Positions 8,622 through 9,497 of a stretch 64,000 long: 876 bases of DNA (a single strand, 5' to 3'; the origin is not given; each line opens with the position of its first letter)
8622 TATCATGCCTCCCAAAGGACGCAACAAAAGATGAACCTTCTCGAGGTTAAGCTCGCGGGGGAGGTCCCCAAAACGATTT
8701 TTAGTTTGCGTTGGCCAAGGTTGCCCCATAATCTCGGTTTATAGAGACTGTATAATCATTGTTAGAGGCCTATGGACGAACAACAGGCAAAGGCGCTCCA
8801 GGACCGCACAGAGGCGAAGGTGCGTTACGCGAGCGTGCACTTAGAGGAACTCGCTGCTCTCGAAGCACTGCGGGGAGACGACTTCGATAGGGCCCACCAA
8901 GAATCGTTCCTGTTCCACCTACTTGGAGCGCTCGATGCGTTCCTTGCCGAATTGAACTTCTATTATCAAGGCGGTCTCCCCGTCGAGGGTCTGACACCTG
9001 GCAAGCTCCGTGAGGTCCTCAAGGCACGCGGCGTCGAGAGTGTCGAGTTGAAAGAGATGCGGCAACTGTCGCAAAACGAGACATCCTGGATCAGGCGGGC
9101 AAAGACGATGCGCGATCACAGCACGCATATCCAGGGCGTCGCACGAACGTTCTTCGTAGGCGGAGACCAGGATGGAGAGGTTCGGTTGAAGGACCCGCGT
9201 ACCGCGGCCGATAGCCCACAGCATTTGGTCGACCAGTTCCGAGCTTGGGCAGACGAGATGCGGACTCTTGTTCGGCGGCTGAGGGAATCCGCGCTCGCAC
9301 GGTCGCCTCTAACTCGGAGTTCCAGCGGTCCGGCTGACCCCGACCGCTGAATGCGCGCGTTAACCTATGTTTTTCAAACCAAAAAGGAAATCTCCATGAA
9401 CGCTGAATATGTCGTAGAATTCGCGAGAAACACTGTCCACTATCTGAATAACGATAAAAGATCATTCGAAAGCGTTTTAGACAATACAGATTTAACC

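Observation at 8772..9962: Tandem pair of small Rx4H (HEPN-like) proteins with sharply different composition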

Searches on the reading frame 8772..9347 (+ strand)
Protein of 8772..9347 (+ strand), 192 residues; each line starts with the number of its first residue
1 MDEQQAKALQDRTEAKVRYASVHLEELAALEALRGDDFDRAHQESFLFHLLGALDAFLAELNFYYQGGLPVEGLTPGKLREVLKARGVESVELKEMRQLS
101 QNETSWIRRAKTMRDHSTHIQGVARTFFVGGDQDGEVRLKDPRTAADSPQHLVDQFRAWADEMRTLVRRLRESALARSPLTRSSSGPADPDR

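Call 3: search_protein_families(library=pfam, proteins=[window:8772-9347:+], max_evalue=1)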
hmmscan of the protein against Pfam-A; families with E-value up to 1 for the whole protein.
window:8772-9347:+ (192 aa): 3 families
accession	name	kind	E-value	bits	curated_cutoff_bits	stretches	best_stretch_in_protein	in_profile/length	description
PF20227.3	DUF6586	-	1.7e-10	41.9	27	1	39-174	32-150/153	Family of unknown function (DUF6586)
PF12867.12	DinB_2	-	0.02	15.8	24.8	1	99-179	16-99/128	DinB superfamily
PF18478.7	PIN_10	-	0.16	12.5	26.2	1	78-111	16-49/84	PIN like domain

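Call 4: search_protein_families(library=padloc, proteins=[window:8772-9347:+], max_evalue=1)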
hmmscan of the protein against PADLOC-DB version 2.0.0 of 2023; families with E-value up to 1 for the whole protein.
window:8772-9347:+ (192 aa): 0 families

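Call 5: search_protein_families(library=ncbifam, proteins=[window:8772-9347:+], max_evalue=1)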
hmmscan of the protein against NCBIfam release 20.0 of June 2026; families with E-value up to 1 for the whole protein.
window:8772-9347:+ (192 aa): 1 family
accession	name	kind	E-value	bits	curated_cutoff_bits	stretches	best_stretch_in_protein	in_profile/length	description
NF038345.1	wall_hydro_RipC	exception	0.093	12.1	425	1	108-174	82-148/362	peptidoglycan hydrolase RipC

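Call 6: search_solved_structures(query=window:8772-9347:+, max_evalue=10, show_alignments=2)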
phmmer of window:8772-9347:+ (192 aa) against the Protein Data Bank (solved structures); distinct sequences matched with E-value up to 10: 5.
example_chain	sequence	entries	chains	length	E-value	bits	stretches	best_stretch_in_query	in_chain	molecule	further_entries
6bpz_A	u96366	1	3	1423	0.37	13.8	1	113-191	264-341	Piezo-type mechanosensitive ion channel component 1,Piezo-type mechanosensitive ion channe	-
8ixn_C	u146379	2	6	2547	0.73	12.8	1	113-191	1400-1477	Piezo-type mechanosensitive ion channel component 1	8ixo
5z10_A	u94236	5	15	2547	0.73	12.8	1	113-191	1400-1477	Piezo-type mechanosensitive ion channel component 1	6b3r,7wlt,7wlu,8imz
11ye_C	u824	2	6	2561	0.73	12.8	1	113-191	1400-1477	Piezo-type mechanosensitive ion channel component 1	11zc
9ved_A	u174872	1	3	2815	0.82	12.7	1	113-191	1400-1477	Piezo-type mechanosensitive ion channel component 1,Green fluorescent protein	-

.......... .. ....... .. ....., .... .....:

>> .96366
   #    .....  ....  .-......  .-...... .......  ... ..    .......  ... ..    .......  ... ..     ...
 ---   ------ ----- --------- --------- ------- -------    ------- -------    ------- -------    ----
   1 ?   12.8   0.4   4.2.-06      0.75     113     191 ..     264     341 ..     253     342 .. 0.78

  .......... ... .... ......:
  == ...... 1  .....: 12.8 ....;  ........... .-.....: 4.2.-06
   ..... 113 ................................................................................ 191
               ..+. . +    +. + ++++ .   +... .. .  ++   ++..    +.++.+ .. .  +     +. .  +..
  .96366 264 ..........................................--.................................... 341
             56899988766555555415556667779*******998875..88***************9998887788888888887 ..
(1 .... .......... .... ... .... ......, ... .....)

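Call 9: search_protein_families(library=phrogs, proteins=[window:8772-9347:+], max_evalue=1)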
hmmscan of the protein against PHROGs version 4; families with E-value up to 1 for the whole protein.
window:8772-9347:+ (192 aa): 0 families

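Call 10: find_homologous_proteins(query=window:8772-9347:+)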
Query window:8772-9347:+ (192 aa): 130 proteins with E <= 0.001 among 976 candidates; the best 120 are listed.
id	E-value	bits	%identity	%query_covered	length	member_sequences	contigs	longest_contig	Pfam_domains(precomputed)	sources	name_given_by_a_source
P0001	3.0e-106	371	100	89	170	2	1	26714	PF20227.4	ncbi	ncbi:MAG: DUF6586 family protein, partial [Desulfobaccales bacterium]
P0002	8.5e-70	252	64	90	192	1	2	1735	PF20227.4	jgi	jgi:hypothetical protein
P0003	4.2e-69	250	61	97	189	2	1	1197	PF20227.4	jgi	jgi:hypothetical protein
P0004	4.5e-66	240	61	92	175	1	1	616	PF20227.4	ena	-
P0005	1.7e-63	232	59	96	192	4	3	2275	PF20227.4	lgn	-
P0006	1.8e-63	231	58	96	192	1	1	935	-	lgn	-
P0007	2.5e-63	231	60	92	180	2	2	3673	PF20227.4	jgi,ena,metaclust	metaclust:\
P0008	2.5e-62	228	60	92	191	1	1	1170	PF20227.4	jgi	jgi:hypothetical protein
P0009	1.8e-60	222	57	97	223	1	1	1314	PF20227.4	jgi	jgi:hypothetical protein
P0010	2.3e-60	221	55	96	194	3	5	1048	PF20227.4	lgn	-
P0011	5.6e-60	220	59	91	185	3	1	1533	PF20227.4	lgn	-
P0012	1.7e-59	219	57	92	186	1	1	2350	PF20227.4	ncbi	-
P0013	1.7e-57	212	56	96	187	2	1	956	PF20227.4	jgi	jgi:hypothetical protein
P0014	3.7e-57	211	56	94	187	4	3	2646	PF20227.4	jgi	jgi:hypothetical protein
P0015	7.3e-57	210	56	91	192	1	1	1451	PF20227.4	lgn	-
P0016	9.2e-57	210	57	92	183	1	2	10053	PF20227.4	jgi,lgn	jgi:hypothetical protein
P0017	1.1e-56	209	53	96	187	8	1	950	PF20227.4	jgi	-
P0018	2.0e-56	209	54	92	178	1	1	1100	PF20227.4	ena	-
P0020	4.0e-56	208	56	89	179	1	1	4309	PF20227.4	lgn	-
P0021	4.1e-56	208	55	97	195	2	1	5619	PF20227.4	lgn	-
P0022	4.9e-56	207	55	90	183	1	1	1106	PF20227.4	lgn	-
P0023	5.5e-56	207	58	91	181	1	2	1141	PF20227.4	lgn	-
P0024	6.9e-56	207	52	98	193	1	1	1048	PF20227.4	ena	-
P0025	1.5e-55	206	57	91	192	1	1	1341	PF20227.4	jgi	jgi:hypothetical protein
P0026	4.0e-55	204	54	91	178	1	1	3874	PF20227.4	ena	-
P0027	4.2e-55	204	54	92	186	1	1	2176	PF20227.4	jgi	jgi:hypothetical protein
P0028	3.6e-54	201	53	92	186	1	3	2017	PF20227.4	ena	-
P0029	5.5e-54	201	54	92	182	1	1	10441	PF20227.4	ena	-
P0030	8.5e-54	200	52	94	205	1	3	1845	PF20227.4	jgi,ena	jgi:hypothetical protein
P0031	8.5e-54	200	52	92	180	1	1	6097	PF20227.4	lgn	-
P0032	1.9e-53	199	55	93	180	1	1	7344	PF20227.4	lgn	-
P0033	1.9e-53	199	55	92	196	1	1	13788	PF20227.4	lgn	-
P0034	2.3e-53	199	51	99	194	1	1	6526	-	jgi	jgi:hypothetical protein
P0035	2.7e-53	198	59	89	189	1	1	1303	PF20227.4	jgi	jgi:hypothetical protein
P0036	6.4e-53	197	57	90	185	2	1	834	PF20227.4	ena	-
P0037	7.1e-53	197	52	94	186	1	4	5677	PF20227.4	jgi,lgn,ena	jgi:hypothetical protein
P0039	9.3e-53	197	51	100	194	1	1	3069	PF20227.4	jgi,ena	-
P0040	1.1e-52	196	53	93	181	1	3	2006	PF20227.4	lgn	-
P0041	1.2e-52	196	53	90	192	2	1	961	PF20227.4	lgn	-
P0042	1.4e-52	196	54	94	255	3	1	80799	PF20227.4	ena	-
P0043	1.5e-52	196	52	92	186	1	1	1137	PF20227.4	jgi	jgi:hypothetical protein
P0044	5.0e-52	194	50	91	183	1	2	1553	PF20227.4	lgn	-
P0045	6.1e-52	194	53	93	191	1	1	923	PF20227.4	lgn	-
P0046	7.9e-52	194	55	91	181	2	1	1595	PF20227.4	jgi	-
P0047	1.4e-51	193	51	91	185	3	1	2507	PF20227.4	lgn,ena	-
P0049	2.1e-51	192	53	94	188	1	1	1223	PF20227.4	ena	-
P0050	3.2e-51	192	51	92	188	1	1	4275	PF20227.4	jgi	-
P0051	4.8e-51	191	56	91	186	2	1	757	PF20227.4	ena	-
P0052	5.9e-51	191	51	92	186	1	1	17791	PF20227.4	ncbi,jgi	-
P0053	3.3e-50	188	48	98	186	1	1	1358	PF20227.4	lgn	-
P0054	3.6e-50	188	53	92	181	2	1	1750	PF20227.4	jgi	jgi:hypothetical protein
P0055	5.0e-50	188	50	91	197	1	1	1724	PF20227.4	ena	-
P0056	5.3e-50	188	49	92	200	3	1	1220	PF20227.4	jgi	-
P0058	1.4e-49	186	54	91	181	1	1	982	PF20227.4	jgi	jgi:hypothetical protein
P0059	1.6e-49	186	53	89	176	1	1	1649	PF20227.4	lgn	-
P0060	1.8e-49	186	54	86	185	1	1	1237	PF20227.4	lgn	-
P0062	2.8e-49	185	53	94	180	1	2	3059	PF20227.4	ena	-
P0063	6.2e-49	184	53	92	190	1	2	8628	PF20227.4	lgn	-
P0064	9.5e-49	184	54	94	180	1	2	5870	PF20227.4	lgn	-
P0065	1.9e-48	183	54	92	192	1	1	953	PF20227.4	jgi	jgi:hypothetical protein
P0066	2.5e-48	182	51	91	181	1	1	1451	PF20227.4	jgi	jgi:Family of unknown function (DUF6586)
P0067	3.3e-48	182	51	91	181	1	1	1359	PF20227.4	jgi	jgi:hypothetical protein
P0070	2.6e-47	179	53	92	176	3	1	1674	PF20227.4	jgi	-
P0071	3.8e-47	178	50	92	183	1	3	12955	PF20227.4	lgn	-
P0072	6.7e-47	178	52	91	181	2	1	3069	PF20227.4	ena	-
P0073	1.8e-46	176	49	94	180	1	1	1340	PF20227.4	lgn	-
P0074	1.9e-46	176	50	91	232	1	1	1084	PF20227.4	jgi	jgi:hypothetical protein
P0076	5.3e-46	175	47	91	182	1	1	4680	PF20227.4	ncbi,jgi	-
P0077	7.8e-46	174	53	90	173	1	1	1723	PF20227.4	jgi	-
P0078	1.5e-45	173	49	96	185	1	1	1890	PF20227.4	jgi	jgi:hypothetical protein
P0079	2.6e-44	169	51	85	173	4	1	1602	PF20227.4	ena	-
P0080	5.6e-44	168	48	92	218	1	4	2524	PF20227.4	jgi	jgi:hypothetical protein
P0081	5.7e-44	168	49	90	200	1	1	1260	PF20227.4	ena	-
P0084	2.8e-43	166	45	92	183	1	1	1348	PF20227.4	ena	-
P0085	3.0e-43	166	48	92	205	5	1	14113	-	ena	-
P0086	3.6e-43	165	49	94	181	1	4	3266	PF20227.4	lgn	-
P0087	5.2e-43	165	47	93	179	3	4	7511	PF20227.4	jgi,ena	-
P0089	1.2e-42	164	47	93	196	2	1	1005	PF20227.4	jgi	jgi:hypothetical protein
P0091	1.5e-42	163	48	91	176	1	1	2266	PF20227.4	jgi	jgi:hypothetical protein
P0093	4.0e-42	162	50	92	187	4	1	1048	PF20227.4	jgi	-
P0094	6.0e-42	161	44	94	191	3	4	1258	PF20227.4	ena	-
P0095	1.2e-41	160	49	93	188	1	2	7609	PF20227.4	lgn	-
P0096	3.9e-41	159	44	91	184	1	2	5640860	PF20227.4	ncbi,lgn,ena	-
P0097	5.6e-41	158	48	93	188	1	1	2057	PF20227.4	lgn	-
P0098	3.9e-40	156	45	93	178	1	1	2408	PF20227.4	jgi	-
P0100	3.2e-39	153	46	92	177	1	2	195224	PF20227.4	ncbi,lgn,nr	ncbi:MAG TPA: hypothetical protein PLQ93_01295 [Bacteroidia bacterium]|nr:hypothetical protein [Bact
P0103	1.5e-38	150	44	91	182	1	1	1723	PF20227.4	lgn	-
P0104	2.6e-38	150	45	93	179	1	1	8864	PF20227.4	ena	-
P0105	1.3e-37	147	44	91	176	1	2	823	PF20227.4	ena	-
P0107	6.6e-37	145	46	85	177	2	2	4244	PF20227.4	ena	-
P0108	3.4e-36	143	45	90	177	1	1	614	PF20227.4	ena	-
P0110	2.6e-34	137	43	89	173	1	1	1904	PF20227.4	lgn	-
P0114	2.5e-31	127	55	62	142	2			PF20227.4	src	-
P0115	2.6e-31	127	42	93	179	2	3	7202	PF20227.4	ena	-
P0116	4.5e-29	119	45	75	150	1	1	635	PF20227.4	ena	-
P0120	2.4e-24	104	51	56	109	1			PF20227.4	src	-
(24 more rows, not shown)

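Call 25: find_encoding_contigs(protein=P0096, flank=6000, max_places=3)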
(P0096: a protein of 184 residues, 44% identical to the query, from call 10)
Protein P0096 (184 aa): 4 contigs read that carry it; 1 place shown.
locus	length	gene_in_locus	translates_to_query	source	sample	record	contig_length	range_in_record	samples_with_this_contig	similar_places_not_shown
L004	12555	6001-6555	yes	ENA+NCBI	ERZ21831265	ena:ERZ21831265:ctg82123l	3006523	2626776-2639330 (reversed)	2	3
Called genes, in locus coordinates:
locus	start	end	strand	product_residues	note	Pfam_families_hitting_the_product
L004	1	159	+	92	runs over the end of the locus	-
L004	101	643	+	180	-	PF05257:CHAP (weak)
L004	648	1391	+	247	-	-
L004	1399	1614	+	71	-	-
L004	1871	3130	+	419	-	PF19658:DUF6161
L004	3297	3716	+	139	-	-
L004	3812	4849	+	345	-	PF13651:EcoRI_methylase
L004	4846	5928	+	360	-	PF03235:GmrSD_N, PF01844:HNH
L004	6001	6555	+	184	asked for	PF20227:DUF6586 (weak)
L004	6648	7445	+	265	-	-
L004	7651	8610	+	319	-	-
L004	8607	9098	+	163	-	-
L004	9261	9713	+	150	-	-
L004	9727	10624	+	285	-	-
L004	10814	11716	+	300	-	-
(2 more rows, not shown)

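Call 26: find_encoding_contigs(protein=P0100, flank=6000, max_places=3)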
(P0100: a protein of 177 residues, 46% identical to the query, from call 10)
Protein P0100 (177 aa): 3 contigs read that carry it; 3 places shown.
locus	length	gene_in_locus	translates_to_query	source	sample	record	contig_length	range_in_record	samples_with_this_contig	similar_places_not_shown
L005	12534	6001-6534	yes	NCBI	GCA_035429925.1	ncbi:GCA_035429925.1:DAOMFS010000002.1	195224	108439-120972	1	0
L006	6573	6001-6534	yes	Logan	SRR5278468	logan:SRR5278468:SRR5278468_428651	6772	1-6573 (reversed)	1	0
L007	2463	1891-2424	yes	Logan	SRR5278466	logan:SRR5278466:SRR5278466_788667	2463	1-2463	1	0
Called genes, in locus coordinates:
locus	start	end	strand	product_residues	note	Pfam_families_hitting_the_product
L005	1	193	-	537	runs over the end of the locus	PF18962:Por_Secre_tail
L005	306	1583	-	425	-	PF02844:GARS_N, PF01071:GARS_A, PF02655:ATP-grasp_3 (weak), PF02786:CPSase_L_D2 (faint), PF02843:GARS_C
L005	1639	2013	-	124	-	-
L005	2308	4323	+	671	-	PF13585:CHU_C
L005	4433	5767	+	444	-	PF00092:VWA (weak), PF13519:VWA_2, PF13768:VWA_3 (weak)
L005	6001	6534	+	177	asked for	PF20227:DUF6586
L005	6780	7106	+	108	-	-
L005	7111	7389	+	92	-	-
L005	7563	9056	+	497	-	PF24389:ORC-CDC6-like (faint)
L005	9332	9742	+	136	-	PF03852:Vsr, PF18741:MTES_1575 (faint)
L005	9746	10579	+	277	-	PF07832:Bse634I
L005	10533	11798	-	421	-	PF00145:DNA_methylase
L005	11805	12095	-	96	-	PF20075:DUF6471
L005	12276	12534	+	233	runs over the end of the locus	-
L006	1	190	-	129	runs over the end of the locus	?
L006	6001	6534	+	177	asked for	PF20227:DUF6586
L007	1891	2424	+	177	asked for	PF20227:DUF6586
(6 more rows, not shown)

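Call 27: predict_structure(alignment_id=A3)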
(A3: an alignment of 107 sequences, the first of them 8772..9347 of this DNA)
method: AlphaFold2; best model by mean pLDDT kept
length: 192 residues; sequences in the alignment: 107
mean_pLDDT: 95.6   pTM: 0.89
mean pLDDT of the five models: 95.6, 95.4, 95.0, 94.1, 93.8
residues with pLDDT >= 90: 176; 70-90: 14; 50-70: 2; < 50: 0
segments of 3 or more residues with pLDDT < 50: none
pLDDT, mean of each block of 10 residues (from residue 1): 93 99 98 96 98 98 97 97 97 98 97 97 97 97 97 98 99 94 77 67
secondary structure, 60 per line:
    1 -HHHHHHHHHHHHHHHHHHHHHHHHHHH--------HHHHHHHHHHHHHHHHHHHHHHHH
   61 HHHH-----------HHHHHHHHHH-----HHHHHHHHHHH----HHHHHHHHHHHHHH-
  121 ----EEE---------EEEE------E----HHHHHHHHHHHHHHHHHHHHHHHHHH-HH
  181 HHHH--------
elements in order: H2-28 H37-64 H76-85 H91-101 H106-119 E125-127 E137-140 H152-177 H179-184

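Call 31: find_encoding_contigs(protein=P0042, flank=6000, max_places=2)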
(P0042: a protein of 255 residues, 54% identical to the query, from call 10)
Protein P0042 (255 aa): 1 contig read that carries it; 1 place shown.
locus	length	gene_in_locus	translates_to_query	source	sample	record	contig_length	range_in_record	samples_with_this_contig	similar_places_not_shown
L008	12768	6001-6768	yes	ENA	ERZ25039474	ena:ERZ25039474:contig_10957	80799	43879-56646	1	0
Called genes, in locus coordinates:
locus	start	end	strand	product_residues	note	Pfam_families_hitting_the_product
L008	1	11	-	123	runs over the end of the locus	-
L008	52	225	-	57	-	-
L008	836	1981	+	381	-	PF00487:FA_desaturase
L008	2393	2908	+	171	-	-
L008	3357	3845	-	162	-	PF02469:Fasciclin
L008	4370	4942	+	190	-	-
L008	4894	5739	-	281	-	PF00487:FA_desaturase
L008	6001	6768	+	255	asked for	PF20227:DUF6586 (weak)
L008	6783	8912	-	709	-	PF14742:GDE_N_bis, PF22422:MGH1-like_GH, PF17389:Bac_rhamnosid6H (weak), PF06202:GDE_C (weak)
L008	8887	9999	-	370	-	PF13439:Glyco_transf_4, PF00534:Glycos_transf_1, PF13692:Glyco_trans_1_4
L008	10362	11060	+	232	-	-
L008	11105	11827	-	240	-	PF00027:cNMP_binding, PF13545:HTH_Crp_2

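Call 38: search_solved_structures(query=A3, max_evalue=10, show_alignments=3)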
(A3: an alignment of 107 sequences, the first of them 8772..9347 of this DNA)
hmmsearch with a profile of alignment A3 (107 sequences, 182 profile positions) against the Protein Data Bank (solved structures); distinct sequences matched with E-value up to 10: 4.
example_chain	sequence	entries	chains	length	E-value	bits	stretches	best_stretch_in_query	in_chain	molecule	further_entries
3g8l_A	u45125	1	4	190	0.27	14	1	76-121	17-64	Lectin-related NK cell receptor LY49L1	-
1f9f_A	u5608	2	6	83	0.66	12.7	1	94-149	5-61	Regulatory protein E2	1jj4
7r73_G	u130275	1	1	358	3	10.6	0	146-176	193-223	Glycoprotein 120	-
5t33_G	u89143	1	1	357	3.2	10.5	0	146-176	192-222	RHPA gp120 core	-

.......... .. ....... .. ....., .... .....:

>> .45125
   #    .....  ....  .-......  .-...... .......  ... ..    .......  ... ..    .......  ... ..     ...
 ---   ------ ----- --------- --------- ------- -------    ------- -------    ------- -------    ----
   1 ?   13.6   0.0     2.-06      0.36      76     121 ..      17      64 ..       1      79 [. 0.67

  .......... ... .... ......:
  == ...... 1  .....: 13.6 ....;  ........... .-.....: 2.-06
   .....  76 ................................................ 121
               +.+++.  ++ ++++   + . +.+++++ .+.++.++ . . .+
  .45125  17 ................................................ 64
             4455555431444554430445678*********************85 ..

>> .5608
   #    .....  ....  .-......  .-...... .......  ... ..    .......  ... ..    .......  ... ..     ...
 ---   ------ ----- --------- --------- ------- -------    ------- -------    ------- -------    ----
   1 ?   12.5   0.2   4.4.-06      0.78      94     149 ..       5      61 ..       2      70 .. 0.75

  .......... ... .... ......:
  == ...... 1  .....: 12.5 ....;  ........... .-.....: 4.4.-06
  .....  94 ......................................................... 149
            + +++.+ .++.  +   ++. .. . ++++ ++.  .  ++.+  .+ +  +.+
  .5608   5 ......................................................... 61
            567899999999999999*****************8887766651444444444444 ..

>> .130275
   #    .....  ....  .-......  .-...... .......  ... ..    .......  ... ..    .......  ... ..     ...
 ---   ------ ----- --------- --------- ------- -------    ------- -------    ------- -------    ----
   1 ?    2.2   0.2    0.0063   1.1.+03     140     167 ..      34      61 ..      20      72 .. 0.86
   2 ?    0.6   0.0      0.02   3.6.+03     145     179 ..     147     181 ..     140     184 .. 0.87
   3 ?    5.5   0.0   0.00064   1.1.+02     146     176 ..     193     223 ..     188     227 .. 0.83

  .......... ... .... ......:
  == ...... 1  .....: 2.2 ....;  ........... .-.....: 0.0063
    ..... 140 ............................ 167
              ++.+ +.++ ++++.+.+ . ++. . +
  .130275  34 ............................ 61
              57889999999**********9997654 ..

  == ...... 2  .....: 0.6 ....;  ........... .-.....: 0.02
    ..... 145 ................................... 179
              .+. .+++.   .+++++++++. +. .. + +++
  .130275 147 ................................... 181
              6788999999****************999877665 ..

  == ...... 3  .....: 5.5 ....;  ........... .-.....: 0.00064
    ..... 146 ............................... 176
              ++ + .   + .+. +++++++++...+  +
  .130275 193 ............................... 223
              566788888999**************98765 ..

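Call 41: search_protein_families(library=pfam, alignment_id=A3, max_evalue=10)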
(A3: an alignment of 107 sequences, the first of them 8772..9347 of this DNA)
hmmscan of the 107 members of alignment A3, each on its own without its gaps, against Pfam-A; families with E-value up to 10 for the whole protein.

A. member 1, window:8772-9347:+ (192 aa): 3 families
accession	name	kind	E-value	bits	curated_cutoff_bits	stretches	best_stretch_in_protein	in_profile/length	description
PF20227.3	DUF6586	-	1.7e-10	41.9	27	1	39-174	32-150/153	Family of unknown function (DUF6586)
PF12867.12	DinB_2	-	0.02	15.8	24.8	1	99-179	16-99/128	DinB superfamily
PF18478.7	PIN_10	-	0.16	12.5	26.2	1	78-111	16-49/84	PIN like domain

B. families by the number of members that match (of 107 scanned): 48 families (the first 25 are shown)
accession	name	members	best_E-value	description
PF20227.3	DUF6586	106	8.6e-11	Family of unknown function (DUF6586)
PF18730.6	HEPN_Cthe2314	32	0.00011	Cthe_2314-like HEPN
PF22055.1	MvaT_DBD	4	0.044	Bacterial xenogeneic silencer MvaT, C-terminal domain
PF18078.7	Thioredoxin_11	4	0.095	Thioredoxin-like SNTX domain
PF14893.12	PNMA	3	0.0064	PNMA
PF17041.10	SasG_E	3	0.06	E domain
PF18733.6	HEPN_LA2681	2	0.012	LA2681-like HEPN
PF09269.16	DUF1967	2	0.015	Domain of unknown function (DUF1967)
PF16216.10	GxGYxYP_N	2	0.06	GxGYxYP_N 1st domain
PF06050.19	HGD-D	2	0.066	2-hydroxyglutaryl-CoA dehydratase, D-component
PF18478.7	PIN_10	2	0.12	PIN like domain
PF10071.14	DUF2310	2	0.13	Zn-ribbon-containing, possibly nucleic-acid-binding protein (DUF2310)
PF03713.19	DUF305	2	0.13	Domain of unknown function (DUF305)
PF07751.16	Abi_2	1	0.0025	Abi-like protein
PF24122.1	Cas8b_C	1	0.007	Type I-B CRISPR Cas8b C-terminal domain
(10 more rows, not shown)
